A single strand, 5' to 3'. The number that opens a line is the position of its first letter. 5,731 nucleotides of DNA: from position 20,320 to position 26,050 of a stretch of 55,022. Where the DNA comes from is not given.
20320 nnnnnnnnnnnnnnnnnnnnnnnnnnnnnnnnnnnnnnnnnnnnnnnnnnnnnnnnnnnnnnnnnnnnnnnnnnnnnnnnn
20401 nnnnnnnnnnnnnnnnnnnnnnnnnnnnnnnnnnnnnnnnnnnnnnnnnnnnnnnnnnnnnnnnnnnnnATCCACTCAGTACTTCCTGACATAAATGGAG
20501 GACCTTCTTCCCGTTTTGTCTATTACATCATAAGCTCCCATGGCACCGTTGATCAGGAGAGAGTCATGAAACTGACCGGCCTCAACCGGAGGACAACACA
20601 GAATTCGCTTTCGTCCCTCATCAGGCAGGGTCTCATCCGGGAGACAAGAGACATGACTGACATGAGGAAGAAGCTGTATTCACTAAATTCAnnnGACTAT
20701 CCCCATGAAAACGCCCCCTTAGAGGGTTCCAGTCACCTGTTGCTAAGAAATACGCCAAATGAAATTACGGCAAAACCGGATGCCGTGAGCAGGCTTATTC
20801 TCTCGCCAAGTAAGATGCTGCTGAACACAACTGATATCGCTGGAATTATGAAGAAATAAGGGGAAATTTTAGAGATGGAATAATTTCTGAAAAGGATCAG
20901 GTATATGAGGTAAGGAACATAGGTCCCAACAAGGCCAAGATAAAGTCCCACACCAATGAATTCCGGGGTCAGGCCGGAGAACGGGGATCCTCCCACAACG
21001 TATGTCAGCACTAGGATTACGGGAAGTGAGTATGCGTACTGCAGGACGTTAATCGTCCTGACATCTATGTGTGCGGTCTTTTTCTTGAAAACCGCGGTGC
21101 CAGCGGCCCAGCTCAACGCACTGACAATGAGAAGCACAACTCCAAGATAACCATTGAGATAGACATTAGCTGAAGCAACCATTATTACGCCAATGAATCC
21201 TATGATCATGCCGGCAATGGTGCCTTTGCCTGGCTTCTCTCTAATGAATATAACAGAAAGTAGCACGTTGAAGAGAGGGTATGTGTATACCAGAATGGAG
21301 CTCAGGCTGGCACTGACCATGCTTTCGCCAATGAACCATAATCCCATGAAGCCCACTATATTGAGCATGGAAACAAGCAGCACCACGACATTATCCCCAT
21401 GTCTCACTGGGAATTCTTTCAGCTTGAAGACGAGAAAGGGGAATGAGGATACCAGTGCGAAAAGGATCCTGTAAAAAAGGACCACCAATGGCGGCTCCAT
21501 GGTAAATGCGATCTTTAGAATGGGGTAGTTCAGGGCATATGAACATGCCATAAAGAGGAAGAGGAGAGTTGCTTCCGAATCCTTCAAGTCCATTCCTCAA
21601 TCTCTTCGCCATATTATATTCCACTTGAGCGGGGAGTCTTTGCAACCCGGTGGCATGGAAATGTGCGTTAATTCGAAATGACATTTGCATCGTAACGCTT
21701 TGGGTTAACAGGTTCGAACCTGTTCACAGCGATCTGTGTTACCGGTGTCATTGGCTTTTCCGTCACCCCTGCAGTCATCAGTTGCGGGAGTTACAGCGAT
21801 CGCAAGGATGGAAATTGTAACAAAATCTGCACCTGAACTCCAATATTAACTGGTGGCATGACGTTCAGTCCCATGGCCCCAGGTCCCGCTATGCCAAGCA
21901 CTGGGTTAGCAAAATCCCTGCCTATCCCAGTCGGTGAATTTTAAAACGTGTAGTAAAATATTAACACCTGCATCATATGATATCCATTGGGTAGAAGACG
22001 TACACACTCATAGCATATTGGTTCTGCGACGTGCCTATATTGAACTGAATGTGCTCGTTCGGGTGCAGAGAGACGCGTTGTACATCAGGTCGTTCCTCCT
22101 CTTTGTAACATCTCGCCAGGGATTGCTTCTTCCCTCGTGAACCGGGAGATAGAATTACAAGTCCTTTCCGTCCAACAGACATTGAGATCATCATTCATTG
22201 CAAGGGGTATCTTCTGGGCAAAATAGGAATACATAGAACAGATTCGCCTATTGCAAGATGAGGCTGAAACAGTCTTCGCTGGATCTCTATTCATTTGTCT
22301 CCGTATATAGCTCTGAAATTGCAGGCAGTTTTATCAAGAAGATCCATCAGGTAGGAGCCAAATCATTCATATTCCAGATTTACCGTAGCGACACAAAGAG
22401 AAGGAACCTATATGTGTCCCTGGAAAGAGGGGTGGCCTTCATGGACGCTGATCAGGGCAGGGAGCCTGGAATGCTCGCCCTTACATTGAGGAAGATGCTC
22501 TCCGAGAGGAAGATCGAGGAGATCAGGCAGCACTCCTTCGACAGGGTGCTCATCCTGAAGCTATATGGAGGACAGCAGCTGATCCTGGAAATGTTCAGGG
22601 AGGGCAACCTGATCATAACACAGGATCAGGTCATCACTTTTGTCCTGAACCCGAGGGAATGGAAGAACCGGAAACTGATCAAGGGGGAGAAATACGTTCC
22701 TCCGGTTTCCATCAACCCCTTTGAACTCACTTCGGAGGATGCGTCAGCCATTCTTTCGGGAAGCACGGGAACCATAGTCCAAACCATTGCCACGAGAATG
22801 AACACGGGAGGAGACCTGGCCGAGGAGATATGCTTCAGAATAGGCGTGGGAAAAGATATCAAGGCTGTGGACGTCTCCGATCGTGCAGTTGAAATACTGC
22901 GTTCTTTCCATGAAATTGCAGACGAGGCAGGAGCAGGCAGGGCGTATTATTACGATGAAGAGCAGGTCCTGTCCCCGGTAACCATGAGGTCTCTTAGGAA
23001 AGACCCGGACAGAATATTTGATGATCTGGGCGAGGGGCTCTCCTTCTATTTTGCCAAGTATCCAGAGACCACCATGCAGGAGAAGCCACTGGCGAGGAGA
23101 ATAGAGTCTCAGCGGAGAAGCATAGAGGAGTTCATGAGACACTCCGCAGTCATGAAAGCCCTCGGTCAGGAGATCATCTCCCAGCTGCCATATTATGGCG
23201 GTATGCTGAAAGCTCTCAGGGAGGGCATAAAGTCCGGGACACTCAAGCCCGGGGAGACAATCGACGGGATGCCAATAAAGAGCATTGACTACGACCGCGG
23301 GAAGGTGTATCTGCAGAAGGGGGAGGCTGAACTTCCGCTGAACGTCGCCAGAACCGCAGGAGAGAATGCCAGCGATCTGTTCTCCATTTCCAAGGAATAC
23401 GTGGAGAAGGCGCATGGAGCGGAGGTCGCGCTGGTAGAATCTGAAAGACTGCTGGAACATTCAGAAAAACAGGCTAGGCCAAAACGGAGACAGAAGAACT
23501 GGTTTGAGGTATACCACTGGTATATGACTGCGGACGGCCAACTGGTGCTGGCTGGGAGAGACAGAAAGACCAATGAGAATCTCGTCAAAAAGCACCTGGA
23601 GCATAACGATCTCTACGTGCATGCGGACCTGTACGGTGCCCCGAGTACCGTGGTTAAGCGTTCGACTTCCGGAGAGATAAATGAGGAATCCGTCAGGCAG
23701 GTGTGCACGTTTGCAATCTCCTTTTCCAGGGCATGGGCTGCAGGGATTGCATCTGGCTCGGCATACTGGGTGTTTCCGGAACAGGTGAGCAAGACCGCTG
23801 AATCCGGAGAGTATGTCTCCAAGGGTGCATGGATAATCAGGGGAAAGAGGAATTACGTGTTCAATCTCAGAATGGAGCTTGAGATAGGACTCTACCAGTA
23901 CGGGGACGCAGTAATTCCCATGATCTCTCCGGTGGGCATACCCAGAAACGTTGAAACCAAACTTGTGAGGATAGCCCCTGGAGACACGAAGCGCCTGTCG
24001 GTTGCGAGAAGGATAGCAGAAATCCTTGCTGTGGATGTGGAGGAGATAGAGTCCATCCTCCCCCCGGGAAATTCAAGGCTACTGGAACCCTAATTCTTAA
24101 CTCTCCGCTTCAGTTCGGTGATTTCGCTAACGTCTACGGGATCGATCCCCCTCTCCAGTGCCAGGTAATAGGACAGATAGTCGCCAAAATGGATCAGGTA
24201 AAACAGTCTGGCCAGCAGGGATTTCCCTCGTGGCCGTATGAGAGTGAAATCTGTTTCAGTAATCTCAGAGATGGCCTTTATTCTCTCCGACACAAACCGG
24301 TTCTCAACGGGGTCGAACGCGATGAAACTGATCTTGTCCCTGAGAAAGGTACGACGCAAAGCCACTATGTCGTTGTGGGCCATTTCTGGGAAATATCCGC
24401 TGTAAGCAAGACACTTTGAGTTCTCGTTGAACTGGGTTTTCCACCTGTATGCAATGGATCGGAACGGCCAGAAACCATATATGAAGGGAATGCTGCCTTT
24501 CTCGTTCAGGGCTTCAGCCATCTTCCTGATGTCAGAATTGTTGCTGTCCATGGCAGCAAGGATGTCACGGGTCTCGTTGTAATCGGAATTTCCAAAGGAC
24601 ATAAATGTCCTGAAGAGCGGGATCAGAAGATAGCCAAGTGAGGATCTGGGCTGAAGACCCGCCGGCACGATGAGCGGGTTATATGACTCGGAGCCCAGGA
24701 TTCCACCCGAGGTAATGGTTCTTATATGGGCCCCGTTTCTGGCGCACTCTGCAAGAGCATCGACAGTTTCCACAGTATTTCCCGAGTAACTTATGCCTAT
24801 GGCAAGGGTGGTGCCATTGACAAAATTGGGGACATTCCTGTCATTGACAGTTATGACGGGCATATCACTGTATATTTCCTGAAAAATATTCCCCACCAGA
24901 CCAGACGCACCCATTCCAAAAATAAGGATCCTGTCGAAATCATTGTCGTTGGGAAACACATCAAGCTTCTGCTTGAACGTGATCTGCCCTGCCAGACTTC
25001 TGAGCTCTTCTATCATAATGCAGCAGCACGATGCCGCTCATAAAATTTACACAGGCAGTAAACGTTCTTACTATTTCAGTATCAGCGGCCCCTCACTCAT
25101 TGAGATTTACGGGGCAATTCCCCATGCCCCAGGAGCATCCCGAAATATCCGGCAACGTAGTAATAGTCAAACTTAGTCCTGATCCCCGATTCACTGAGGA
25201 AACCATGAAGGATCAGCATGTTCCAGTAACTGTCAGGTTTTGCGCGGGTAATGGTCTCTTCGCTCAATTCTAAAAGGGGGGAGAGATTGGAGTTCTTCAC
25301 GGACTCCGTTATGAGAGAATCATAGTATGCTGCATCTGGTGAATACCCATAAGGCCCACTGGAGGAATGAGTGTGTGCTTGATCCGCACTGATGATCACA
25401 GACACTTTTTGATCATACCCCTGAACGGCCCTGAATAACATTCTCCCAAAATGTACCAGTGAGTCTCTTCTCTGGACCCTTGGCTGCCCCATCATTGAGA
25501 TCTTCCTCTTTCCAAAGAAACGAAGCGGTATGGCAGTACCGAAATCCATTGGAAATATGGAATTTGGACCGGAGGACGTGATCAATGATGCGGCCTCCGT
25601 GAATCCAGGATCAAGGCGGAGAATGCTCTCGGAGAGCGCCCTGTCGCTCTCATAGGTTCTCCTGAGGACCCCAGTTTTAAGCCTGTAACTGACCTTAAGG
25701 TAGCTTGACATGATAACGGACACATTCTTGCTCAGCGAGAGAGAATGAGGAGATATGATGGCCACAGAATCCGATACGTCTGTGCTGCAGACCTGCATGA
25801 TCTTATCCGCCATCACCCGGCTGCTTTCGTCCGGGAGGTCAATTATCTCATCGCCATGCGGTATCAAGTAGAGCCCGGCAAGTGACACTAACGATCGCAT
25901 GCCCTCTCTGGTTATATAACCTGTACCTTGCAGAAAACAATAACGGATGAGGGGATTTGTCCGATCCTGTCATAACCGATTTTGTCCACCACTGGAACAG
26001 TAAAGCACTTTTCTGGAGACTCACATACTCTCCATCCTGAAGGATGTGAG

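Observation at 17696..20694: Sulfate activation and reduction genes paired with phosphosulfolactate synthase instead of sulfite reductase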

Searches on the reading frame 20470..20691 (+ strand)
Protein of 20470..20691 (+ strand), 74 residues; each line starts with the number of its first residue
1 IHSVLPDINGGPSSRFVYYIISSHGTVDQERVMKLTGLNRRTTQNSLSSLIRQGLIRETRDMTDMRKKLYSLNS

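Call 44: search_protein_families(library=pfam, alignment_id=A3, max_evalue=0.01)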
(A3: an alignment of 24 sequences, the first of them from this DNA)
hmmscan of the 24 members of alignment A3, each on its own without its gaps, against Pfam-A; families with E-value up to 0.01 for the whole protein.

A. member 1, seq(74 aa): 4 families
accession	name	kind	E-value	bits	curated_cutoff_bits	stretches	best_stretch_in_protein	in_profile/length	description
PF13730.12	HTH_36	-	0.0001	22.5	25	1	27-56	26-55/55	Helix-turn-helix domain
PF12802.13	MarR_2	-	0.00059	20.4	27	1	21-65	14-59/61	MarR family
PF13463.12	HTH_27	-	0.00064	20.4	22.2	1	17-72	8-64/68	Winged helix DNA-binding domain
PF01978.25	TrmB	-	0.0011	19.3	25.6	1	17-70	13-62/68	Sugar-specific transcriptional regulator TrmB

B. families by the number of members that match (of 24 scanned): 26 families (the first 25 are shown)
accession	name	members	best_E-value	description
PF12802.13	MarR_2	21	5.4e-07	MarR family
PF13730.12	HTH_36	20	2.5e-06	Helix-turn-helix domain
PF01978.25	TrmB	18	2.9e-07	Sugar-specific transcriptional regulator TrmB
PF01047.28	MarR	14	1.8e-06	MarR family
PF13463.12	HTH_27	8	1.3e-05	Winged helix DNA-binding domain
PF09904.15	HTH_43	8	0.00038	Winged helix-turn helix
PF13412.12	HTH_24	7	4.1e-08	Winged helix-turn-helix DNA-binding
PF22168.2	DIP2311-like_C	5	0.00014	Transcriptional regulator DIP2311-like, C-terminal domain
PF13545.12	HTH_Crp_2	4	1.4e-05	Crp-like helix-turn-helix domain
PF08279.18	HTH_11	4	0.00024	HTH domain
PF00392.27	GntR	4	0.0015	Bacterial regulatory proteins, gntR family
PF24034.1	DUF7343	3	0.00092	Domain of unknown function (DUF7343)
PF20432.4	Xre-like-HTH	3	0.0037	Antitoxin Xre-like helix-turn-helix domain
PF25213.1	HVO_A0261_N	2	0.0014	HVO_A0261 N-terminal domain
PF05158.18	RNA_pol_Rpc34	2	0.0028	RNA polymerase Rpc34 subunit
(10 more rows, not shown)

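Call 45: search_solved_structures(query=A3, max_evalue=1, show_alignments=2)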
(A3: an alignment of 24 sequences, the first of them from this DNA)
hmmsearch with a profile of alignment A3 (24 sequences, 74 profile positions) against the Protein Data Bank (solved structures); distinct sequences matched with E-value up to 1: 49.
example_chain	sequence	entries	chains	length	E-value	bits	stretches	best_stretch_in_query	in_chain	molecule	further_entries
5c17_A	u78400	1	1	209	4.7e-05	26.3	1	11-63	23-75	MerB2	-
4fht_A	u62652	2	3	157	0.00056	22.8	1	24-69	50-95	PcaV transcriptional regulator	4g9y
2nnn_A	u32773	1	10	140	0.0011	21.9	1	23-71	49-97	Probable transcriptional regulator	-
1lj9_A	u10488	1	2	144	0.0049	19.8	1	26-73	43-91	transcriptional regulator SlyA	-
3tgn_A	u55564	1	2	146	0.0052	19.7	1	23-72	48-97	Adc operon repressor AdcR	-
7ueb_E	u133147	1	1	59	0.0067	19.4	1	20-57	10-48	PscE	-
3g3z_A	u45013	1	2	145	0.0083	19.1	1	17-72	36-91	Transcriptional regulator, MarR family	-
4mnu_A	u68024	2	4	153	0.0088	19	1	15-66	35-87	SlyA-like transcription regulator | MarR family transcriptional regulator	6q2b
3s2w_A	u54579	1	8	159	0.011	18.8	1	25-67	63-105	Transcriptional regulator, MarR family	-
8aga_A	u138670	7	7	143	0.013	18.4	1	21-69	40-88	Transcriptional regulator HosA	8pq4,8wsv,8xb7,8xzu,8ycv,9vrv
6pcp_A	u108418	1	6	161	0.063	16.3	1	13-68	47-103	MarR family transcriptional regulator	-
6pco_A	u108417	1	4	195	0.09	15.8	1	13-68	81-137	MarR-family transcriptional regulator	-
3bpv_A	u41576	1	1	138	0.11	15.4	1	26-71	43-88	Transcriptional regulator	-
3ke2_A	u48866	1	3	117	0.12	15.3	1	32-53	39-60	uncharacterized protein YP_928783.1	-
3bpx_A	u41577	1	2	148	0.13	15.3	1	26-70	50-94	Transcriptional regulator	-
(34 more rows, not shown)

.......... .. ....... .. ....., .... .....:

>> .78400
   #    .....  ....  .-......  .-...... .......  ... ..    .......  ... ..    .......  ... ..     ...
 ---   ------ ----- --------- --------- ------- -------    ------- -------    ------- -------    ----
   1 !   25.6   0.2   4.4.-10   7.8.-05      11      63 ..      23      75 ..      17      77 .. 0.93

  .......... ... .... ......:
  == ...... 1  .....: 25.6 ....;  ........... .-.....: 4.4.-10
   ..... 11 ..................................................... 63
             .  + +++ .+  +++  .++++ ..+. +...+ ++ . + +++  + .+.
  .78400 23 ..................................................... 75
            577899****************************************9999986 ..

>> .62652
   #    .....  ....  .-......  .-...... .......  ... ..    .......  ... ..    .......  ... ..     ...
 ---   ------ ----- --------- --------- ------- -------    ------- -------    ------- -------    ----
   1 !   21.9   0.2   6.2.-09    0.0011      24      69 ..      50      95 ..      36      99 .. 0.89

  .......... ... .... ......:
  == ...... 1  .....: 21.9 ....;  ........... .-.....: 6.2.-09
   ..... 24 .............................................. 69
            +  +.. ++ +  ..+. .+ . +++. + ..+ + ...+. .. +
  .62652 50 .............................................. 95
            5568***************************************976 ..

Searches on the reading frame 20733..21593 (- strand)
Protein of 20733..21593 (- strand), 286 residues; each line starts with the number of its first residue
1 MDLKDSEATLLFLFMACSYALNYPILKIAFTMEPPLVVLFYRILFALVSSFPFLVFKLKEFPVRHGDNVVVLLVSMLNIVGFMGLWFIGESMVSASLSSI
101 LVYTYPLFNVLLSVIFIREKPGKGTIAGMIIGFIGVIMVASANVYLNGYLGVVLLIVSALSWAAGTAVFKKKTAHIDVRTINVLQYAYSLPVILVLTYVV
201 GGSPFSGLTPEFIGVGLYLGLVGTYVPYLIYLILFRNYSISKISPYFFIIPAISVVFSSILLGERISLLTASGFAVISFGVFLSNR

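Call 3: search_protein_families(library=pfam, proteins=[window:20733-21593:-])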
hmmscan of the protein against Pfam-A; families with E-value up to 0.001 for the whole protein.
window:20733-21593:- (286 aa): 1 family
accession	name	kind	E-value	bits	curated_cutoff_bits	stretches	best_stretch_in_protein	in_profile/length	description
PF00892.27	EamA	-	5e-41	140.6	28.2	2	10-139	5-133/135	EamA-like transporter family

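Call 4: search_protein_families(library=ncbifam, proteins=[window:20733-21593:-])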
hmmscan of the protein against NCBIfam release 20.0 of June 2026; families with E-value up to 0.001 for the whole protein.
window:20733-21593:- (286 aa): 4 families
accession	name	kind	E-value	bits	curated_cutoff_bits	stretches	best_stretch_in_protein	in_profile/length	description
TIGR00950.1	2A78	equivalog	3e-21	76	230.2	1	34-281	17-263/264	carboxylate/amino acid/amine transporter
NF008432.0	PRK11272.1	equivalog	6.5e-19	68.2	270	1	21-283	24-284/294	drug/metabolite exporter YedA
NF008523.0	PRK11453.1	equivalog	3.4e-09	36.7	472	1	9-283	6-284/299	O-acetylserine/cysteine exporter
NF050091.1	ArAmAcExpYddG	equivalog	1.8e-06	27.7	300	1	61-185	57-185/285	aromatic amino acid exporter YddG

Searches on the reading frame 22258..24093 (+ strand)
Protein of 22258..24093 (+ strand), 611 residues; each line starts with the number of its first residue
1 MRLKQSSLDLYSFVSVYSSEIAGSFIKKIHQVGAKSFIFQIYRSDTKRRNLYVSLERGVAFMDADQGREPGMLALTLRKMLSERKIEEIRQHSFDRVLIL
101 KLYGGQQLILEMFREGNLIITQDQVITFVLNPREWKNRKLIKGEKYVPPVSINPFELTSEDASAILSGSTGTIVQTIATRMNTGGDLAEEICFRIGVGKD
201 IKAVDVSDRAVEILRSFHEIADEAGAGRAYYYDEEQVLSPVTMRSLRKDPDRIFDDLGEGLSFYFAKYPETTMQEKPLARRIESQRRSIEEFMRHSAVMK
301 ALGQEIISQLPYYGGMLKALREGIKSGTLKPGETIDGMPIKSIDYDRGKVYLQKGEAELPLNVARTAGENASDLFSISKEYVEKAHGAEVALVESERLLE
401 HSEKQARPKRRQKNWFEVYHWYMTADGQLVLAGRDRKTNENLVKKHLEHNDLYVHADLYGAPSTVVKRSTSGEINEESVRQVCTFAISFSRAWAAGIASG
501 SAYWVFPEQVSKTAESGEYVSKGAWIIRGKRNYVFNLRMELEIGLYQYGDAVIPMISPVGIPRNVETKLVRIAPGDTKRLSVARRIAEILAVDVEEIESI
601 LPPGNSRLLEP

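Call 3: search_protein_families(library=pfam, proteins=[window:22258-24093:+])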
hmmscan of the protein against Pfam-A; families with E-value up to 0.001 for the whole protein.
window:22258-24093:+ (611 aa): 2 families
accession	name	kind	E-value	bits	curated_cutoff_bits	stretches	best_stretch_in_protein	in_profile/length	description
PF05670.18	NFACT-R_1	-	5.5e-31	107.8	29.8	1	419-529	2-112/112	NFACT protein RNA binding domain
PF05833.16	NFACT_N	-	3.1e-30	105.8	31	1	10-400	5-412/456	NFACT N-terminal and middle domains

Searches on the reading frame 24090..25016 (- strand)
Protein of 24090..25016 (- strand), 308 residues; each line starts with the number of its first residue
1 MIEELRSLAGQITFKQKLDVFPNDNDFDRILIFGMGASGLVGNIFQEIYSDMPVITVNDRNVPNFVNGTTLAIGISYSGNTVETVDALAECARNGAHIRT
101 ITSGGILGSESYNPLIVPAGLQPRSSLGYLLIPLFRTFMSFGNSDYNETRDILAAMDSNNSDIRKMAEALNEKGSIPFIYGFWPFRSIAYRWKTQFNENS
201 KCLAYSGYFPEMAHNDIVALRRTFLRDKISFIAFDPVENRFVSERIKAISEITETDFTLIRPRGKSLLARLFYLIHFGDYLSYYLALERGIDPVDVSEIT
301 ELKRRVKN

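Call 3: search_protein_families(library=pfam, proteins=[window:24090-25016:-])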
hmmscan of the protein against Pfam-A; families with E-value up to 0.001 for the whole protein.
window:24090-25016:- (308 aa): 2 families
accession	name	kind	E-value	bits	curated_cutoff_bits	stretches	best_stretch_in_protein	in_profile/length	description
PF10432.14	bact-PGI_C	-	2.3e-44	151.4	24.5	1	162-305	4-150/151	Bacterial phospho-glucose isomerase C-terminal SIS domain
PF01380.27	SIS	-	3.4e-06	27.3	25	1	28-104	6-91/131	SIS domain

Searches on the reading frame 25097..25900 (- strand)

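Call 3: search_protein_families(library=pfam, proteins=[window:25097-25900:-])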
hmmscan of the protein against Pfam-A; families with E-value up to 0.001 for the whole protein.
window:25097-25900:- (267 aa): 1 family
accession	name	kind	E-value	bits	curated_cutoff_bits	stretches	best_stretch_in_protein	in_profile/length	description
PF02900.23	LigB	-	2e-09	37.4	26.3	1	117-253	116-262/269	Catalytic LigB subunit of aromatic ring-opening dioxygenase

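Call 55: search_protein_families(library=ncbifam, proteins=[window:25097-25900:-], max_evalue=0.00001)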
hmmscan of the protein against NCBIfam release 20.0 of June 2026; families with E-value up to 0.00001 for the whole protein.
window:25097-25900:- (267 aa): 0 families
